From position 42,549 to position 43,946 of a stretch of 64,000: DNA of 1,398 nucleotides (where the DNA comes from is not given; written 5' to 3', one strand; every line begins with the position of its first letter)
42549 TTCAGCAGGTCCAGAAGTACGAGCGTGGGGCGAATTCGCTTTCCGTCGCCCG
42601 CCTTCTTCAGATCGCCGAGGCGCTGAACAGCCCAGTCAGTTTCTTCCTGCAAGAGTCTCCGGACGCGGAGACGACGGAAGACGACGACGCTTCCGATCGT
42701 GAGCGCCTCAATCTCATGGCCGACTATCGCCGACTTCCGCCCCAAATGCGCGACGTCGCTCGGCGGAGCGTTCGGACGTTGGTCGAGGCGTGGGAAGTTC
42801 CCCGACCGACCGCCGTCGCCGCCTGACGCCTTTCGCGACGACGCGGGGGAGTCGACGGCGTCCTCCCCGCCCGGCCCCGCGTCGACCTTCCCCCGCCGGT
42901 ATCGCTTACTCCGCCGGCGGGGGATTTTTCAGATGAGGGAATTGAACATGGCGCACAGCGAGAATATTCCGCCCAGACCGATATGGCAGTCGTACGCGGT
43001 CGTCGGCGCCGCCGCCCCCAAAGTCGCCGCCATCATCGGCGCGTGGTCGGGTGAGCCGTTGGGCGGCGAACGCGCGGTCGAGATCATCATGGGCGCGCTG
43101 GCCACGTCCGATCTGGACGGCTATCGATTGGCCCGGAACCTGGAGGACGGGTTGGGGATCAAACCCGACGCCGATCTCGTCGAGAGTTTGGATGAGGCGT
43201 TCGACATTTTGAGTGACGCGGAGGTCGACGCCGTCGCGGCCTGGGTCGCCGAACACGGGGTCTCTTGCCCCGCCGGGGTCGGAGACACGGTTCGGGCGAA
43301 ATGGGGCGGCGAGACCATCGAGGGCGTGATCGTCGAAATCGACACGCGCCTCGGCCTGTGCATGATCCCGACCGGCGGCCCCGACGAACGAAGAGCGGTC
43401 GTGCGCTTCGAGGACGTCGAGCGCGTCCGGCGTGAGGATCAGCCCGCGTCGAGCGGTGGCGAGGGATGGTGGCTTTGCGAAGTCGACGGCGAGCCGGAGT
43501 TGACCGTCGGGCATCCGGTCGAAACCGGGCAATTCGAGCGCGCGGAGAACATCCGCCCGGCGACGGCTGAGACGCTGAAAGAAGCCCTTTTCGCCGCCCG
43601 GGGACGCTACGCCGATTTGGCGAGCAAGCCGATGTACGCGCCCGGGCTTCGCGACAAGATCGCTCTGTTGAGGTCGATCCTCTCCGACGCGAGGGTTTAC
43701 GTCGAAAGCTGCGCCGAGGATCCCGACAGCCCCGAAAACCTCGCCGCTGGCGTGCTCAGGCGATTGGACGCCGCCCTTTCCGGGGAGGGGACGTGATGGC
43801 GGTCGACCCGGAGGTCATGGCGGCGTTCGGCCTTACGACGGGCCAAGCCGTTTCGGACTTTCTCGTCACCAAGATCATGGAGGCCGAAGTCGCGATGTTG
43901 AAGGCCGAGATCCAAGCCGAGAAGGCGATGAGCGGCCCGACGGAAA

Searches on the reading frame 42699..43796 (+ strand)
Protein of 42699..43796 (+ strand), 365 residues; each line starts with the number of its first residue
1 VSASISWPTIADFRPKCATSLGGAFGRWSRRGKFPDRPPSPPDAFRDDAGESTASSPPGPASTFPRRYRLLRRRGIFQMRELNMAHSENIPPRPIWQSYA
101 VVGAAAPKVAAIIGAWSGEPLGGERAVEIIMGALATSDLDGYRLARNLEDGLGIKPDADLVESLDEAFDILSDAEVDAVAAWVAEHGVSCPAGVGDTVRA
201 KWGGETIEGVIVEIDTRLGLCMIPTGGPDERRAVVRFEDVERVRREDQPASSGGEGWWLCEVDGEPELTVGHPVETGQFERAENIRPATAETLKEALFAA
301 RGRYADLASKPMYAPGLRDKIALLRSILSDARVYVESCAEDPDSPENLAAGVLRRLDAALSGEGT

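Call 90: search_protein_families(library=phrogs, proteins=[window:42699-43796:+], max_evalue=0.0001)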
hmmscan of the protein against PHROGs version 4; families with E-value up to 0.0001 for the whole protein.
window:42699-43796:+ (365 aa): 2 families
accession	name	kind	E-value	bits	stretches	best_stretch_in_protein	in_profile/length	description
phrog_17597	-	unknown function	1.8e-07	31.9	1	79-241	1-166/243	-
phrog_11118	-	unknown function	6.5e-06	26.8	1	92-216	14-142/235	-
